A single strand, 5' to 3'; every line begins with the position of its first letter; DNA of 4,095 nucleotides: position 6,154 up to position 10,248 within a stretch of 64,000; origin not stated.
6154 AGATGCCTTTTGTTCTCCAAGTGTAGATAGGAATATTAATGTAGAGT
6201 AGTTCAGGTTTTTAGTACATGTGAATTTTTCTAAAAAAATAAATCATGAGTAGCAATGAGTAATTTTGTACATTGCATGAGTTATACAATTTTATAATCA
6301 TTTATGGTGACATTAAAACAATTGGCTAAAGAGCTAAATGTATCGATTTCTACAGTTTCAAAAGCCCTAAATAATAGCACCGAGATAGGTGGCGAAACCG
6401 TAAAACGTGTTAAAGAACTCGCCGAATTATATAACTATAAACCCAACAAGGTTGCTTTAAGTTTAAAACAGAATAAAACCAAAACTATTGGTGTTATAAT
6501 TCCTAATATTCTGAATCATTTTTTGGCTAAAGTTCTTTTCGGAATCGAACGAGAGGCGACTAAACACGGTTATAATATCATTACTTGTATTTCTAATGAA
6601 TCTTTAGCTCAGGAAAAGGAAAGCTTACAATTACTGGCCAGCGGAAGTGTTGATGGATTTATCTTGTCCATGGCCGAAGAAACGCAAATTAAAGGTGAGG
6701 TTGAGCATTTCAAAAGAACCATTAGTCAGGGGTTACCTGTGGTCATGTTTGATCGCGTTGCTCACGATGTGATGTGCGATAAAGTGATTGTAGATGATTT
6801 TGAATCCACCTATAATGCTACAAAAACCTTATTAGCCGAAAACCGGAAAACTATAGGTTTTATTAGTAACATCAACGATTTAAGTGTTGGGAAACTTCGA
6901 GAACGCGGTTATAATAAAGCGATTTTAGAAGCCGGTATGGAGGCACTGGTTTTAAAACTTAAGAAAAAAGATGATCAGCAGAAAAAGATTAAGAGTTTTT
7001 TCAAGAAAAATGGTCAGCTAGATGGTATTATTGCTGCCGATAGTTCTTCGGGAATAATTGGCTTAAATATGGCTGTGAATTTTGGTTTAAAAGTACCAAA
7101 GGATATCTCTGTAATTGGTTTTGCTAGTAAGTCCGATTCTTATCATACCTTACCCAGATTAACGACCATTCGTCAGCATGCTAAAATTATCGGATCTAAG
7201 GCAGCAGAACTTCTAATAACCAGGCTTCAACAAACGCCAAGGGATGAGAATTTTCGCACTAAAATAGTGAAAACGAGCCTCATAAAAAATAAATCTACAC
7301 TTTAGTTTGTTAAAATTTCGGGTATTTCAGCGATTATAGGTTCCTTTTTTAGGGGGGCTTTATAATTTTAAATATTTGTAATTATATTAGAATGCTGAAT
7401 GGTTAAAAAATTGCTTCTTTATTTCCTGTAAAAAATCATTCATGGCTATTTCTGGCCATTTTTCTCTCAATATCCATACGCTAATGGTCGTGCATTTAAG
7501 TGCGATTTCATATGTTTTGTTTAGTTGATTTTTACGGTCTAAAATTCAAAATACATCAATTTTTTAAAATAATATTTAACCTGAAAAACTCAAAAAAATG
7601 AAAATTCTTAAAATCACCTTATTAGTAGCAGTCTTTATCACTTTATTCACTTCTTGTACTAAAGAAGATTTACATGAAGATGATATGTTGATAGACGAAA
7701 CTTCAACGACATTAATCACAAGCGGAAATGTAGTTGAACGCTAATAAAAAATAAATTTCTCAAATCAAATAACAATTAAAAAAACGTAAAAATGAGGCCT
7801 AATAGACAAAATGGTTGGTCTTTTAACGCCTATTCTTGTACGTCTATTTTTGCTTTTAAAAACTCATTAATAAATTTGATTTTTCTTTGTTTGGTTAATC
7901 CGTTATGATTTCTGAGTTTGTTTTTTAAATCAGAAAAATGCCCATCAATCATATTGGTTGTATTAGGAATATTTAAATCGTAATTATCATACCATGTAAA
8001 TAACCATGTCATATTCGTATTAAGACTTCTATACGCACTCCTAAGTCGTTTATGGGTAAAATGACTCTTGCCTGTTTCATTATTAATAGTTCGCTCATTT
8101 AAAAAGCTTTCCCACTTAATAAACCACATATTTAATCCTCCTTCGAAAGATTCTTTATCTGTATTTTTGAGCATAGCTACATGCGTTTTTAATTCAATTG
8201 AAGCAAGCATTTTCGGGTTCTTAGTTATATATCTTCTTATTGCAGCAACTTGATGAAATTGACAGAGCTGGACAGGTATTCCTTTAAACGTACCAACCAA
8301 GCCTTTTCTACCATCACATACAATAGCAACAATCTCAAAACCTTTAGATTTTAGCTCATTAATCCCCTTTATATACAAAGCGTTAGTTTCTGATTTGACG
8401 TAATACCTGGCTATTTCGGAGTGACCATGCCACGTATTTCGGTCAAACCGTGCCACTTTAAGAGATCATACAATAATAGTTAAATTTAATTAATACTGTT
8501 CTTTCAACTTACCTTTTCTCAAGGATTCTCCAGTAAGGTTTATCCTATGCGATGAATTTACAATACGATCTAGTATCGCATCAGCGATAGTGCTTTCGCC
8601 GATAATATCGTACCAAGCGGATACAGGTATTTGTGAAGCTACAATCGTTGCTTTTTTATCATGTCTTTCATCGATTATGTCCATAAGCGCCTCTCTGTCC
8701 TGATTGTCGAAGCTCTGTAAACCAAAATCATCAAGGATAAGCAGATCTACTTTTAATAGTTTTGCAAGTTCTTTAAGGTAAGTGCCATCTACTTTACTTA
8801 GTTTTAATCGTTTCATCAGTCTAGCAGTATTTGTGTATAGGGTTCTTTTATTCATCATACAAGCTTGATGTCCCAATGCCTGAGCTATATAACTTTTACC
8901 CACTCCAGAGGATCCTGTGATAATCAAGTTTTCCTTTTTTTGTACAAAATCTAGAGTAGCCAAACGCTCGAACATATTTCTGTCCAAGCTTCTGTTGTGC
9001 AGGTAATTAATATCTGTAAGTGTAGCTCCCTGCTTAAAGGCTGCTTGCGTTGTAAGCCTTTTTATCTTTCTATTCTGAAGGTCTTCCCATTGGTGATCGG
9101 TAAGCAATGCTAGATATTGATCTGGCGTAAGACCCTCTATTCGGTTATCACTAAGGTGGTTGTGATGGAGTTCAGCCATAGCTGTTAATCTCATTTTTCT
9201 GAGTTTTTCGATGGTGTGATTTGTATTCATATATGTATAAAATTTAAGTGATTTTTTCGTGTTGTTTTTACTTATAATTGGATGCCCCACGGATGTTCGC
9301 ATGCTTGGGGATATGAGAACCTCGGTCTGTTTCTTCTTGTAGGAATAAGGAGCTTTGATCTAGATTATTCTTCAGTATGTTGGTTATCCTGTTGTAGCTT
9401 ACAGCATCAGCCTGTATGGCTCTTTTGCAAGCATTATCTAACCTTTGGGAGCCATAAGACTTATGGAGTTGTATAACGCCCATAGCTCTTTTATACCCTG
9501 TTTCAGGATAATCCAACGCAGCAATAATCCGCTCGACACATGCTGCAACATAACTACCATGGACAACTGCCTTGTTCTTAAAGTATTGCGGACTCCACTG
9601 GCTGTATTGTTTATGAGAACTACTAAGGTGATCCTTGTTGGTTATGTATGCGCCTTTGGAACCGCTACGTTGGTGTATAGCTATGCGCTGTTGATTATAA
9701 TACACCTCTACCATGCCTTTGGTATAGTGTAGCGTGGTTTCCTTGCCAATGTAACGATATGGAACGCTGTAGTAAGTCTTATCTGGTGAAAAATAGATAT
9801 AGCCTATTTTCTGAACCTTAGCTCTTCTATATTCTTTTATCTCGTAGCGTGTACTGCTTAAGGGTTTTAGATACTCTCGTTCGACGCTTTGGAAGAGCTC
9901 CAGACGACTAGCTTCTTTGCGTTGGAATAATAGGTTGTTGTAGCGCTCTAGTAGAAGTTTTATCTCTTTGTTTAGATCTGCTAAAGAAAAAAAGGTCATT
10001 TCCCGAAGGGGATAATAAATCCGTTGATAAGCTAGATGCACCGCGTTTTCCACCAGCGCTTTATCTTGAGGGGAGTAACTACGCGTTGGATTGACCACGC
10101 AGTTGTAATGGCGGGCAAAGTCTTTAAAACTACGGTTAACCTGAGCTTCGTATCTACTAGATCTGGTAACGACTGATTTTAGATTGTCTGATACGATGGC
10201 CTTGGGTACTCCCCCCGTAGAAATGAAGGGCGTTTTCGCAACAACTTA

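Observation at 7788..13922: Four insertion-sequence families nested in one another: an IS1-like element harbouring IS21, IS30 and IS256, inserted at a start codon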

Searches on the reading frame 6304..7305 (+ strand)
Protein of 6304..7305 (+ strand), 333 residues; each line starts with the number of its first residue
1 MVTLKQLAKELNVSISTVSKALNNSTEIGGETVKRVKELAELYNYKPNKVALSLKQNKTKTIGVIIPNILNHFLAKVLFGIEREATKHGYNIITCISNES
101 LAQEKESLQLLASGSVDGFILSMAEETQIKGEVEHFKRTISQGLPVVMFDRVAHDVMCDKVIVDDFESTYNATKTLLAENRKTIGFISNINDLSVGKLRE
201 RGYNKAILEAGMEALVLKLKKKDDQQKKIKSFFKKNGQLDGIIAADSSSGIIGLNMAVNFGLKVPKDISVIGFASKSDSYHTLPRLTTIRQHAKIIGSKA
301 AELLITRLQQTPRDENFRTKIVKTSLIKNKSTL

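Call 14: find_encoding_contigs(protein=window:6304-7305:+, flank=10000, max_places=10)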
Protein window:6304-7305:+ (333 aa): no gene with exactly this product is on record in the collection.

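Call 33: list_cluster_members(proteins=[window:6304-7305:+, window:14369-16393:+, window:12418-13611:-, window:8490-9302:-, window:13919-14062:+, window:7598-7741:+, P0001, P0121])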
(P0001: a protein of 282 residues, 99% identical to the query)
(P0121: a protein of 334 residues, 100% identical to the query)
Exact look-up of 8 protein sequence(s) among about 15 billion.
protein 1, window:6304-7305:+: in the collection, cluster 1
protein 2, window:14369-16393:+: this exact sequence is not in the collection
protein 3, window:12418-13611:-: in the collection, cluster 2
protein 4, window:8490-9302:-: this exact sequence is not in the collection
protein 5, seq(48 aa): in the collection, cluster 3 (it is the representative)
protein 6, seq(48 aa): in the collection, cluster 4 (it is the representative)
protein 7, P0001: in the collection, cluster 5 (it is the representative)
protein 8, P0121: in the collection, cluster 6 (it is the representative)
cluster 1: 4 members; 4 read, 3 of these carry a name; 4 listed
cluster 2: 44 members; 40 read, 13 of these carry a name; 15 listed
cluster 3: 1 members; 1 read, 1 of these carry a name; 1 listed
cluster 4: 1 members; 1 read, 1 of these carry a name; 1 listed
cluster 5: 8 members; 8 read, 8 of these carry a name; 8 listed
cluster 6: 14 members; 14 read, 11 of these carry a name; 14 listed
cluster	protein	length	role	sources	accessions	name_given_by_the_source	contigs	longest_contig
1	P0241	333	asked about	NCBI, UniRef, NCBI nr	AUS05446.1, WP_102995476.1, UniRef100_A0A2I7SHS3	LacI family DNA-binding transcriptional regulator [Pseudotamlana carrageenivorans] | LacI family transcriptional regulator n=1 Tax=Pseudotamlana carrageenivorans ... | LacI family DNA-binding transcriptional regulator [Tamlana carrageenivorans]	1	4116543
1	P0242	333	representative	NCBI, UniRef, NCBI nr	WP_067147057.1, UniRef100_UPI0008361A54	LacI family DNA-binding transcriptional regulator [Pseudotamlana agarivorans] | LacI family DNA-binding transcriptional regulator n=1 Tax=Pseudotamlana agarivorans ... | LacI family DNA-binding transcriptional regulator [Tamlana agarivorans]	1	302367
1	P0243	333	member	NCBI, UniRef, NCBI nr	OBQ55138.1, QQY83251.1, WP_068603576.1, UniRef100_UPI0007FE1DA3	LacI family DNA-binding transcriptional regulator [Tamlana sp. s12] | LacI family DNA-binding transcriptional regulator n=1 Tax=Tamlana sp. s12 TaxID=1630406 ...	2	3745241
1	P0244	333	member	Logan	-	-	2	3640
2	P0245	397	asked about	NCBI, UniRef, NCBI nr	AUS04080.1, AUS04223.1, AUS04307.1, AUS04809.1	IS256 family transposase [Pseudotamlana carrageenivorans] | Mutator family transposase n=1 Tax=Pseudotamlana carrageenivorans TaxID=2069432 ... | IS256 family transposase [Tamlana carrageenivorans]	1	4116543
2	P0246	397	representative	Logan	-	-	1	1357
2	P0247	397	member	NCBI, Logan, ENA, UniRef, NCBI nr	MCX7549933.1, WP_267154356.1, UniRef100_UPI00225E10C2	IS256 family transposase [Xanthomarina sp. F2636L] | IS256 family transposase n=1 Tax=Xanthomarina sp. F2636L TaxID=2996018 RepID=UPI00225E10C2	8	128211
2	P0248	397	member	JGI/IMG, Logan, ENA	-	transposase-like protein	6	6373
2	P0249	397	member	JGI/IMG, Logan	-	transposase-like protein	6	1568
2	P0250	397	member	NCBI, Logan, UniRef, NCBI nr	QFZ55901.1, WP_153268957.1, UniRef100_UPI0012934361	IS256 family transposase [Oceanihabitans sp. IOP_32] | IS256 family transposase n=1 Tax=Oceanihabitans sp. IOP_32 TaxID=2529032 ...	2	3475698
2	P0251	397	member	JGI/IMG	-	transposase-like protein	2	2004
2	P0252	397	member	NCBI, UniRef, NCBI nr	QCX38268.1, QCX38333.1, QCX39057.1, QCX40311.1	IS256 family transposase [Aureibaculum algae] | Mutator family transposase n=1 Tax=Aureibaculum algae TaxID=2584122 RepID=A0A5B7TPS5_9FLAO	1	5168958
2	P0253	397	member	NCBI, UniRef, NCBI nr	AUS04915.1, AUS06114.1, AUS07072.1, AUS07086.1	IS256 family transposase [Pseudotamlana carrageenivorans] | Mutator family transposase n=1 Tax=Pseudotamlana carrageenivorans TaxID=2069432 ... | IS256 family transposase [Tamlana carrageenivorans]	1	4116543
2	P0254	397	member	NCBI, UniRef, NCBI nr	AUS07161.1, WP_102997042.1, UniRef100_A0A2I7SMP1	IS256 family transposase [Pseudotamlana carrageenivorans] | Mutator family transposase n=1 Tax=Pseudotamlana carrageenivorans TaxID=2069432 ... | IS256 family transposase [Tamlana carrageenivorans]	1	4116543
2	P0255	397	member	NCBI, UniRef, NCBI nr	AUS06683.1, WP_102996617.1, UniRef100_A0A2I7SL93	IS256 family transposase [Pseudotamlana carrageenivorans] | Mutator family transposase n=1 Tax=Pseudotamlana carrageenivorans TaxID=2069432 ... | IS256 family transposase [Tamlana carrageenivorans]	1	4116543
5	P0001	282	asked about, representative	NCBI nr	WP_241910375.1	hypothetical protein [Tamlana carrageenivorans]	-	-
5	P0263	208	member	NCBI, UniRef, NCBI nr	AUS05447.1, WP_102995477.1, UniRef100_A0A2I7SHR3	IS256 family transposase, variant Zn-binding type [Pseudotamlana carrageenivorans] | Transposase n=1 Tax=Pseudotamlana carrageenivorans TaxID=2069432 RepID=A0A2I7SHR3_9FLAO | hypothetical protein [Tamlana carrageenivorans]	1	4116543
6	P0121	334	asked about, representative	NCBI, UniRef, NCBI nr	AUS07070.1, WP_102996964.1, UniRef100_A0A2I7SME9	IS30 family transposase [Pseudotamlana carrageenivorans] | IS30 family transposase n=1 Tax=Pseudotamlana carrageenivorans TaxID=2069432 ... | IS30 family transposase [Tamlana carrageenivorans]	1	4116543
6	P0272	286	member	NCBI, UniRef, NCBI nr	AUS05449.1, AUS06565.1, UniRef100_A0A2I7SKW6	IS30 family transposase [Tamlana carrageenivorans] | IS30 family transposase n=1 Tax=Pseudotamlana carrageenivorans TaxID=2069432 ...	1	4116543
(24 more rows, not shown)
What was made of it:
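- The same species has uninterrupted protein calls for this family, WP_241910375 and others (call 33).
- Tried and rejected: I identified the source through cluster membership instead (call 33).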

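Call 35: find_encoding_contigs(protein=P0242, flank=6000, max_places=4)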
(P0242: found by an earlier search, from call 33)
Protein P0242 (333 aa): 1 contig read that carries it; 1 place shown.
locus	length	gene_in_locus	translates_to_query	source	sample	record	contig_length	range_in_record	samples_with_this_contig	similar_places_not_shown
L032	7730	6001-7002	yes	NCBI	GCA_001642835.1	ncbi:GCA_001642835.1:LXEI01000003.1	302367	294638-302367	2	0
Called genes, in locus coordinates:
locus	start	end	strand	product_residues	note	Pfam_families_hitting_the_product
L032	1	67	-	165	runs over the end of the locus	PF20420:DUF6702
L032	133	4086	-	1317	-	PF16656:Pur_ac_phosph_N, PF16562:HECW_N (faint), PF17751:SKICH (faint), PF18962:Por_Secre_tail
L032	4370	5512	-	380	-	PF01103:Omp85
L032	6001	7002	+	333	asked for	PF00356:LacI, PF00532:Peripla_BP_1, PF13407:Peripla_BP_4, PF13377:Peripla_BP_3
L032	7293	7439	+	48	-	-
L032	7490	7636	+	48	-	-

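Call 36: find_encoding_contigs(protein=P0243, flank=6000, max_places=4)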
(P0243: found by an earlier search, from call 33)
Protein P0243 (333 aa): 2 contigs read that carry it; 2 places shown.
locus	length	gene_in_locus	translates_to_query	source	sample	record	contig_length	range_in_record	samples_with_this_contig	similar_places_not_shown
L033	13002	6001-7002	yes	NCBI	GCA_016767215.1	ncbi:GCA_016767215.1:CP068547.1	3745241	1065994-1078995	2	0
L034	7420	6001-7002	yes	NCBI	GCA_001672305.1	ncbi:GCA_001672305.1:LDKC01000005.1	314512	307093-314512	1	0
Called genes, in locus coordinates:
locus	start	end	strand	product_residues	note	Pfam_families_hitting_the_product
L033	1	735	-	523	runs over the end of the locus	-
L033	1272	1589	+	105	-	PF00085:Thioredoxin, PF14595:Thioredoxin_9 (weak), PF08534:Redoxin (faint), PF13098:Thioredoxin_2, PF13905:Thioredoxin_8 (faint)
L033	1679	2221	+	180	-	PF00574:CLP_protease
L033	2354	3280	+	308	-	PF01882:DUF58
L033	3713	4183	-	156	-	PF12973:Cupin_7, PF07883:Cupin_2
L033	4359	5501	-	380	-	PF01103:Omp85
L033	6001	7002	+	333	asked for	PF00356:LacI, PF00532:Peripla_BP_1, PF13407:Peripla_BP_4, PF13377:Peripla_BP_3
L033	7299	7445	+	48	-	-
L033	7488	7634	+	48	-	-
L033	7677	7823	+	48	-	-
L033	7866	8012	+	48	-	-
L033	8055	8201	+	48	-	-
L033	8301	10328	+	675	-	PF00515:TPR_1 (faint), PF07719:TPR_2 (faint), PF13181:TPR_8 (faint), PF13424:TPR_12, PF07730:HisKA_3 (weak), PF02518:HATPase_c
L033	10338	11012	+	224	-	PF00072:Response_reg (weak)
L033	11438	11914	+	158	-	-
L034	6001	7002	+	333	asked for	PF00356:LacI, PF00532:Peripla_BP_1, PF13407:Peripla_BP_4, PF13377:Peripla_BP_3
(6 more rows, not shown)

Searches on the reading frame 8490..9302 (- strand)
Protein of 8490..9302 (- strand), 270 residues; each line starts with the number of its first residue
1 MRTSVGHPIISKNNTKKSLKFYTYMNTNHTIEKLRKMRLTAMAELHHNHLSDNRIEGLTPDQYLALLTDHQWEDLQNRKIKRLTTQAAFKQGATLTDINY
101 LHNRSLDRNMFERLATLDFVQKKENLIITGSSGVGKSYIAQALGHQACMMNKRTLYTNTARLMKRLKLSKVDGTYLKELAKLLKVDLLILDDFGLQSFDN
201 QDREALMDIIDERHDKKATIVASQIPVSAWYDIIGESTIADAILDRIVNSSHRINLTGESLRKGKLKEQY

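Call 6: search_protein_families(library=pfam, proteins=[window:8490-9302:-], max_evalue=0.01)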
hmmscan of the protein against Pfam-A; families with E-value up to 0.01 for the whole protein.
window:8490-9302:- (270 aa): 12 families
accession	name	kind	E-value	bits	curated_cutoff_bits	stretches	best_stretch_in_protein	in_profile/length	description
PF01695.23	IstB_IS21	-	6.9e-56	189.8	24.1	1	33-265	2-234/238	IstB-like ATP binding protein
PF00308.24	Bac_DnaA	-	3e-06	28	23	1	124-223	35-136/162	Bacterial DnaA ATPAse domain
PF14532.12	Sigma54_activ_2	-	6.1e-05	23.7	25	1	109-222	9-105/138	Sigma-54 interaction domain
PF20720.3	nSTAND3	-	0.00018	21.7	27.2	1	117-161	11-55/155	Novel STAND NTPase 3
PF00158.32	Sigma54_activat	-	0.00026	21.2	20.2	1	119-170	18-69/168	Sigma-54 interaction domain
PF13555.12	AAA_29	-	0.00044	20.4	27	0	111-159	12-56/61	P-loop containing region of AAA domain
PF13173.12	AAA_14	-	0.0008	19.9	27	1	124-193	3-71/129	AAA domain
PF13401.12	AAA_22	-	0.0012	19.6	27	1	122-168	4-47/130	AAA domain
PF00735.24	Septin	-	0.0035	17.1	26.2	1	125-216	6-95/280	Septin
PF13191.12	AAA_16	-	0.0038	18.2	32.6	0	123-148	24-49/167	AAA ATPase domain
PF13245.12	AAA_19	-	0.0046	17.6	25.1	1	122-215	10-101/134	AAA domain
PF03193.22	RsgA_GTPase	-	0.0083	16.4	30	0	106-147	89-130/174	RsgA GTPase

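Call 7: search_protein_families(library=ncbifam, proteins=[window:8490-9302:-], max_evalue=0.01)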
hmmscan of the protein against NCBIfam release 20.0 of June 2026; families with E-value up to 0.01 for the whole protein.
window:8490-9302:- (270 aa): 16 families
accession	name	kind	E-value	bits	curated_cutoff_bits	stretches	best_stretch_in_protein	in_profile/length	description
NF038214.1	IS21_help_AAA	equivalog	2.9e-67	226.7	200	1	34-263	1-230/232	IS21-like element helper ATPase IstB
NF005098.0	PRK06526.1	subfamily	3.6e-37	128.2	296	1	41-263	27-249/266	transposase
NF006616.1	PRK09183.1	subfamily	4.1e-35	121.3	300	1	34-263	11-242/253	IS21-like element helper ATPase IstB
NF006038.0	PRK08181.1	subfamily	1.7e-26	93.1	317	1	34-264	17-248/271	transposase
NF005304.0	PRK06835.1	equivalog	9e-19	67.7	215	1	118-267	178-325/330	ATP-binding protein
NF005992.0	PRK08116.1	subfamily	8.7e-17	61.1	189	1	121-269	110-259/269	hypothetical protein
NF006505.0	PRK08939.1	equivalog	3.4e-11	43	228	1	19-262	55-304/306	primosomal protein DnaI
NF009043.0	PRK12377.1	subfamily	4.2e-11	42.9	389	1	119-263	97-239/248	ATP-binding protein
NF001154.0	PRK00149.3-3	equivalog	8.5e-11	41.5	410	1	117-222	140-254/462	chromosomal replication initiator protein DnaA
NF005931.1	PRK07952.1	equivalog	2.2e-10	40.5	357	1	119-262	95-238/246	replicative helicase loader DnaC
TIGR00362.1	DnaA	equivalog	4.3e-09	35.9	343.9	1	123-222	137-238/437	chromosomal replication initiator protein DnaA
TIGR03420.1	DnaA_homol_Hda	equivalog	1.7e-07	31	194.8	1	108-223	23-129/226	DnaA regulatory inactivator Hda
NF003451.0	PRK05022.1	equivalog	0.001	17.9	476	1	39-169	132-259/512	nitric oxide reductase transcriptional regulator NorR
NF049994.1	slr1306_fam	domain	0.0019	16.9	490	1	75-172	56-157/470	slr1306 family protein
NF053733.1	HJMigATPsPINA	equivalog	0.0029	16.3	800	1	101-163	222-284/502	holliday junction branch migration ATPase PINA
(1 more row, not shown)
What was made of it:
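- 8408..11003 (-): IS21-family element, 2,596 bp. istB is intact (8490-9230). istA (9268-10822) is broken by one extra base in a G6 run, seen as C6 on the + strand at 10211-10216. Ends are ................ Five GGCACA repeats lie at 10867-10998 and two inverted copies at 8429-8456. IstB: NF038214, 226.7 bits (call 7).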

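Call 56: list_cluster_members(proteins=[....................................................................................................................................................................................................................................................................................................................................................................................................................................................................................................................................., window:8493-9230:-])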
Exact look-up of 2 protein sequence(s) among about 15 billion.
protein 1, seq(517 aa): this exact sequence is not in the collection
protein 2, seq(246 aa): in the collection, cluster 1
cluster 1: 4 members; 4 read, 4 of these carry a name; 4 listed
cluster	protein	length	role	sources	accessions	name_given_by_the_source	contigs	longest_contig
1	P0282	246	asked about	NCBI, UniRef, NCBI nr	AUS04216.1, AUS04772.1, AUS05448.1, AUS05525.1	IS21-like element helper ATPase IstB [Pseudotamlana carrageenivorans] | ATP-binding protein n=1 Tax=Pseudotamlana carrageenivorans TaxID=2069432 ... | IS21-like element helper ATPase IstB [Tamlana carrageenivorans]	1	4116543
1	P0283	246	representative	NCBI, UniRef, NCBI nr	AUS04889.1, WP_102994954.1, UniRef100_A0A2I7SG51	IS21-like element helper ATPase IstB [Pseudotamlana carrageenivorans] | ATP-binding protein n=1 Tax=Pseudotamlana carrageenivorans TaxID=2069432 ... | IS21-like element helper ATPase IstB [Tamlana carrageenivorans]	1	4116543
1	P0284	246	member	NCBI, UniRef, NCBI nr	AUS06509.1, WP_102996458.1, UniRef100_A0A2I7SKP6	IS21-like element helper ATPase IstB [Pseudotamlana carrageenivorans] | ATP-binding protein n=1 Tax=Pseudotamlana carrageenivorans TaxID=2069432 ... | IS21-like element helper ATPase IstB [Tamlana carrageenivorans]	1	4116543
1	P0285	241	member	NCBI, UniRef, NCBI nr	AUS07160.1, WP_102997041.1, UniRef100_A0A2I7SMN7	IS21-like element helper ATPase IstB [Pseudotamlana carrageenivorans] | ATP-binding protein n=1 Tax=Pseudotamlana carrageenivorans TaxID=2069432 ... | IS21-like element helper ATPase IstB [Tamlana carrageenivorans]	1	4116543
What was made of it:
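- Source organism and public annotation: AUS05446 to AUS05449 (calls 33, 56). The genome has many identical IS256, IS30 and IS21 copies (calls 33, 56), which are classic causes of misassembly.
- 8408..11003 (-): Identical IstB is annotated at four or more loci of the genome (call 56).
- Tried and rejected: The exact 517-aa sequence is not in the collection (call 56).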

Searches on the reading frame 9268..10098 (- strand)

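Call 6: search_protein_families(library=pfam, proteins=[window:9268-10098:-], max_evalue=0.01)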
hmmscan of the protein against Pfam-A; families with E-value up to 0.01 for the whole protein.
window:9268-10098:- (276 aa): 1 family
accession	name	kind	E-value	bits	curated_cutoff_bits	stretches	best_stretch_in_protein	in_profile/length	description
PF22483.2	Mu-transpos_C_2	-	9.4e-15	54.5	27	1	81-154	2-73/73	Mu transposase, C-terminal domain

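Call 7: search_protein_families(library=ncbifam, proteins=[window:9268-10098:-], max_evalue=0.01)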
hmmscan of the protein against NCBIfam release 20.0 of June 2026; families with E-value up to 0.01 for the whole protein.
window:9268-10098:- (276 aa): 1 family
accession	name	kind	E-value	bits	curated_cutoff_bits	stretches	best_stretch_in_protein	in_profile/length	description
NF033546.1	transpos_IS21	equivalog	4e-15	56.1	160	1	2-81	216-293/294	IS21 family transposase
